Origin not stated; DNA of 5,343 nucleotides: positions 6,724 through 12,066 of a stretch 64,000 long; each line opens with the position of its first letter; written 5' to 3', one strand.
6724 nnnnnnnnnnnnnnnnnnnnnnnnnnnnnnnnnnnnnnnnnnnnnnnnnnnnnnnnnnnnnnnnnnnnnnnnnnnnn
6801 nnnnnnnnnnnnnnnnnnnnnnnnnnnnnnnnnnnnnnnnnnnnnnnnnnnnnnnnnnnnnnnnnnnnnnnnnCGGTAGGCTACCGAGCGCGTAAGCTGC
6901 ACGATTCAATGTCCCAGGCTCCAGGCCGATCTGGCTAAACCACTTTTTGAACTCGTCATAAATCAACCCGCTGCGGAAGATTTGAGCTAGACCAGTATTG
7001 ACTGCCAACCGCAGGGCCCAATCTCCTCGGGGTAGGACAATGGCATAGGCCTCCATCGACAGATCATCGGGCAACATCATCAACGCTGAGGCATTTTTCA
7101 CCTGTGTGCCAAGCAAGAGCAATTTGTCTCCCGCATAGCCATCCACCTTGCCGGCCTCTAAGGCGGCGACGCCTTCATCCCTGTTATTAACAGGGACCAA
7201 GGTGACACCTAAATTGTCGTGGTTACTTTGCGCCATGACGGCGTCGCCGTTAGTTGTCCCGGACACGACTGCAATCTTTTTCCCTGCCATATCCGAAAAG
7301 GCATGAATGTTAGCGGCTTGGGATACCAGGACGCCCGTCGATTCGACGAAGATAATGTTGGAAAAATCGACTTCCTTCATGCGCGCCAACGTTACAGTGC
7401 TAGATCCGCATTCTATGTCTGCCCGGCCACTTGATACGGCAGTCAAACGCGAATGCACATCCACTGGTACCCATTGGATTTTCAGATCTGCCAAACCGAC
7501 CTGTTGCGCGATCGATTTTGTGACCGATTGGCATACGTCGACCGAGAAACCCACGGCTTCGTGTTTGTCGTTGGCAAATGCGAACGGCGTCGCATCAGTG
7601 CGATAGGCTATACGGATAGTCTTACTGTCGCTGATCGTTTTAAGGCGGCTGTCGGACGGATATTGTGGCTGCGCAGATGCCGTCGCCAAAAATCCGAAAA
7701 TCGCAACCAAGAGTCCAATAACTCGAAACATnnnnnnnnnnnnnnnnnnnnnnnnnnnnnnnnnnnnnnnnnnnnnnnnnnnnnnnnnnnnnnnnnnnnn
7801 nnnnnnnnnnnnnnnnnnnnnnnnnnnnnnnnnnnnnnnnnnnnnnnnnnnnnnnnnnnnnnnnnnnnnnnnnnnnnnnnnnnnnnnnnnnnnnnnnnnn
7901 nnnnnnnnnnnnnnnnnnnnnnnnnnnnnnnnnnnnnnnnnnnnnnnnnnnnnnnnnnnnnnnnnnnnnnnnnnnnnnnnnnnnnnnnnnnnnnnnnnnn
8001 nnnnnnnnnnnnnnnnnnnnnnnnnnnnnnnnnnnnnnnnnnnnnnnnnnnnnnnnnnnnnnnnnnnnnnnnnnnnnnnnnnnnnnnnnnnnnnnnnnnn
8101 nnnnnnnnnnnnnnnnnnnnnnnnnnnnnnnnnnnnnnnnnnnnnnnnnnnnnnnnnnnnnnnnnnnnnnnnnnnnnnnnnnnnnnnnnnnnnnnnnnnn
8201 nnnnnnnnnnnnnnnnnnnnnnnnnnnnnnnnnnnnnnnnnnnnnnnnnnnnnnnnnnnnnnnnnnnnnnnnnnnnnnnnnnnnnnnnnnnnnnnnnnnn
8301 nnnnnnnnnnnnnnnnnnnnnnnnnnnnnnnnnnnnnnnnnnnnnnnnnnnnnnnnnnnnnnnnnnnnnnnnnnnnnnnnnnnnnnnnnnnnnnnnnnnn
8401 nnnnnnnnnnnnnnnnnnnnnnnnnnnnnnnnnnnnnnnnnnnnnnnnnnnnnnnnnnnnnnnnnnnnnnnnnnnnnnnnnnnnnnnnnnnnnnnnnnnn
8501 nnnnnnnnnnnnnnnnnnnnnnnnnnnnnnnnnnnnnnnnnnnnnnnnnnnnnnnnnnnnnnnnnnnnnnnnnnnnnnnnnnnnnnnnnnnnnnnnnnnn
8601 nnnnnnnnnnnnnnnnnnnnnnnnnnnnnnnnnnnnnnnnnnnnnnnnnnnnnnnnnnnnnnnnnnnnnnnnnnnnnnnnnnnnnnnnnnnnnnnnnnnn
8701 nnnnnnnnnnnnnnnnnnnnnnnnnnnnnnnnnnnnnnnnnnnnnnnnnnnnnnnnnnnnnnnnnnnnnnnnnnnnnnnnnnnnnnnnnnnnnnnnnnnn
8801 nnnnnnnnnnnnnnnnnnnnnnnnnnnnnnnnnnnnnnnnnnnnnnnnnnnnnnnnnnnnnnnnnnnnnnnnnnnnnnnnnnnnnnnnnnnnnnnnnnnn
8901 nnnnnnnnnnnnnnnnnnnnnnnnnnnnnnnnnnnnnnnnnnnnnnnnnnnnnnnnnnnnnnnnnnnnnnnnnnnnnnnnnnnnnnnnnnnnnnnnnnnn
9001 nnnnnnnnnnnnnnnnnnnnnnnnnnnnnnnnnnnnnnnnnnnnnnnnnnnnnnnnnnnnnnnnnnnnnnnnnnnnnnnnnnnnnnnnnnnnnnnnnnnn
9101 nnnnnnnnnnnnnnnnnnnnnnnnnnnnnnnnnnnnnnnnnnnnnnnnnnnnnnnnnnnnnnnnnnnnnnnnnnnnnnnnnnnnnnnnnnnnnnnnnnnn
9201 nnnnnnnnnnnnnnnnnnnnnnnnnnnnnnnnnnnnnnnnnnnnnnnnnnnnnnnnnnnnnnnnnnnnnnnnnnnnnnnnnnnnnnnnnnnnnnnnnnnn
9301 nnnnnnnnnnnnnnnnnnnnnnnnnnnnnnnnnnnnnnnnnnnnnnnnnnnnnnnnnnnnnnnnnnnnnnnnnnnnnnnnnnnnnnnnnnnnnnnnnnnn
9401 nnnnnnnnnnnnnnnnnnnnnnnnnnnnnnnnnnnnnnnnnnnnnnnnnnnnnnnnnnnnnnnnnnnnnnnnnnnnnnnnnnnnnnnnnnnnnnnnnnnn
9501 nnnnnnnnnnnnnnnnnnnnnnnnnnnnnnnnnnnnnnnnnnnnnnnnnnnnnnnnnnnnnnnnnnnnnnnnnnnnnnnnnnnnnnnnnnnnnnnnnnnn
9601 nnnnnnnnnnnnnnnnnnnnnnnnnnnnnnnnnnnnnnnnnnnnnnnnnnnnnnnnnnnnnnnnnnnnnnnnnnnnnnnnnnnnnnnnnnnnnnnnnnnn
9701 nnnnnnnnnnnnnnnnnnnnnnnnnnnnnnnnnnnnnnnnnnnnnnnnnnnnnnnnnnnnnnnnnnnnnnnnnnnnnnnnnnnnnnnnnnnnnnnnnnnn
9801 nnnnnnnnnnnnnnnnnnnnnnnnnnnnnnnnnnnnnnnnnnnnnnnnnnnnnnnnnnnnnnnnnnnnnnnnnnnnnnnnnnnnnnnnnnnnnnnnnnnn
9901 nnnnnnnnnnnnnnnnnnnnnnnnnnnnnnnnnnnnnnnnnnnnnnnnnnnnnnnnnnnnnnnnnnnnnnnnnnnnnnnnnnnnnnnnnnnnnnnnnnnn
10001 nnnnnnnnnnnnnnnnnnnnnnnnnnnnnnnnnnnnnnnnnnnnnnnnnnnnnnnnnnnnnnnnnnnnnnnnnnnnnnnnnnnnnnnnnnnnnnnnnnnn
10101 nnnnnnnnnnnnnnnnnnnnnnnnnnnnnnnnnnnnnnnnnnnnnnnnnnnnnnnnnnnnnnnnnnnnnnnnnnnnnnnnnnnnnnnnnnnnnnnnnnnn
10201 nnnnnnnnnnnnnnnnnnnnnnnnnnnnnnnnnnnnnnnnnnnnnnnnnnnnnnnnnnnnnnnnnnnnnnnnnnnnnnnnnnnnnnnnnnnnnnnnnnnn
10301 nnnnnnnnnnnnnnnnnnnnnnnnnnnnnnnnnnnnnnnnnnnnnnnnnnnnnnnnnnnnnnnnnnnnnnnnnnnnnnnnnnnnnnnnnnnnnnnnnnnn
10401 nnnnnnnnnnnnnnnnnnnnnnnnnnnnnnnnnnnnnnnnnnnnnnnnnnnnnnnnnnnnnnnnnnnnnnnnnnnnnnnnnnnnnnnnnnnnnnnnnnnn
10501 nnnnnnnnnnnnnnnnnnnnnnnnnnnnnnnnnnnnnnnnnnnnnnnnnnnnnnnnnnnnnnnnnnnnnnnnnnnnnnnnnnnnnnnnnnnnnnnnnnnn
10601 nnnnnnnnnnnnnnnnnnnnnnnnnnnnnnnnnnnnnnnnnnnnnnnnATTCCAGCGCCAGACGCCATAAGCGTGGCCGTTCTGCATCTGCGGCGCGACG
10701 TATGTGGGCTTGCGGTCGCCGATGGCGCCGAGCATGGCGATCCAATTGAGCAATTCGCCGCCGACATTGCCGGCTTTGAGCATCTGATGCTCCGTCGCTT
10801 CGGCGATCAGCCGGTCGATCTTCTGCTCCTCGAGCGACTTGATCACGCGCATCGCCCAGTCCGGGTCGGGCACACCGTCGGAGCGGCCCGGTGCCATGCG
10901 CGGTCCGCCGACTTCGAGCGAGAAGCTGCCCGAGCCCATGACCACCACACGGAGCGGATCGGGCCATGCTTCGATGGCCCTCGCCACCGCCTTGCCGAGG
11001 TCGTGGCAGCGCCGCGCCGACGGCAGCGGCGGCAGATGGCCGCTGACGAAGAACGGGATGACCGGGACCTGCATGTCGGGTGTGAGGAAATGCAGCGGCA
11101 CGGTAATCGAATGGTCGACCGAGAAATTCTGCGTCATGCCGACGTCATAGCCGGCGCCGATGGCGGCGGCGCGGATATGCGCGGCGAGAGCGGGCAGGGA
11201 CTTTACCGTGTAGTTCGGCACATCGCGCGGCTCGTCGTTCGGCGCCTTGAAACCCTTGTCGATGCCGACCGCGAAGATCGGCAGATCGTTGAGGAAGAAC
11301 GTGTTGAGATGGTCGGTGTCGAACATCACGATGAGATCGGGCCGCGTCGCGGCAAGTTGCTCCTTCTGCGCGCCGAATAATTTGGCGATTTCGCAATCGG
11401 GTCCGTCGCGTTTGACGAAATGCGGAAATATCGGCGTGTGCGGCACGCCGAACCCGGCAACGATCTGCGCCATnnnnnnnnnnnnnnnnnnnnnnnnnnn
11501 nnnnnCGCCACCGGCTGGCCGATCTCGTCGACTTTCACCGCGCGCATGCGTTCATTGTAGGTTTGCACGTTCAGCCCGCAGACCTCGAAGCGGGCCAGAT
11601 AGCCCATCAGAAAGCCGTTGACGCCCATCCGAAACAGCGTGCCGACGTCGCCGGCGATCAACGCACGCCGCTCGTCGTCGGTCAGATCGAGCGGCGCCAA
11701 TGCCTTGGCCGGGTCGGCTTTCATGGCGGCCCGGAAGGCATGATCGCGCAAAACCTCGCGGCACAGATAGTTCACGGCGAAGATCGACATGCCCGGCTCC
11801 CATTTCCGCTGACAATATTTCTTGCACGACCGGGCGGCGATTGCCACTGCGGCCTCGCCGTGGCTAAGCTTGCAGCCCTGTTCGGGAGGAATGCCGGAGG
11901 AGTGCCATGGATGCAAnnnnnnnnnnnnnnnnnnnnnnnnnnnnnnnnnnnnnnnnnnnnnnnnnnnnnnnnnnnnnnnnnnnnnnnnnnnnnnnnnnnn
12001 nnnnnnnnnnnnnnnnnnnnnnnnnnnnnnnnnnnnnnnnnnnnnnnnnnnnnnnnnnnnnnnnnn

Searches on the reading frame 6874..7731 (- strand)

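Call 65: search_protein_families(library=pfam, proteins=[window:6874-7731:-], max_evalue=0.001)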
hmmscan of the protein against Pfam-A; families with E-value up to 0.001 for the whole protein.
window:6874-7731:- (286 aa): 2 families
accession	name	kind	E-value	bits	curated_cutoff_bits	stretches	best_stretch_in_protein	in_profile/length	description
PF00497.25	SBP_bac_3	-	5.6e-25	88.1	26.4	1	39-266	1-131/132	Bacterial extracellular solute-binding proteins, family 3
PF09084.16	NMT1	-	3e-08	34.3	20.5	1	130-229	73-177/216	NMT1/THI5 like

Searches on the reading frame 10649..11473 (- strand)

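Call 65: search_protein_families(library=pfam, proteins=[window:10649-11473:-], max_evalue=0.001)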
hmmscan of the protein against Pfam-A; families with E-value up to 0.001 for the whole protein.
window:10649-11473:- (275 aa): 1 family
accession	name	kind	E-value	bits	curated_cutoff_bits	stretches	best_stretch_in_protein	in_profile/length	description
PF02900.23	LigB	-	9.1e-37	127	26.3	1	8-260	3-253/269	Catalytic LigB subunit of aromatic ring-opening dioxygenase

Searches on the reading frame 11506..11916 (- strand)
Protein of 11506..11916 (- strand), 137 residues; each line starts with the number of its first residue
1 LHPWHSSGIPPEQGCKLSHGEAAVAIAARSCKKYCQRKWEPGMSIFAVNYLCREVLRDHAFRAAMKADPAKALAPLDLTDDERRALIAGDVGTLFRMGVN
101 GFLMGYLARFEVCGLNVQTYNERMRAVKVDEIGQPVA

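Call 65: search_protein_families(library=pfam, proteins=[window:11506-11916:-], max_evalue=0.001)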
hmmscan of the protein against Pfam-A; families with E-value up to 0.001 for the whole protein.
window:11506-11916:- (137 aa): 1 family
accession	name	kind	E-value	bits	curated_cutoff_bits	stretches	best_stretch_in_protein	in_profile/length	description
PF07746.16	LigA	-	3.2e-08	34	25.3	1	56-131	8-81/87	Aromatic-ring-opening dioxygenase LigAB, LigA subunit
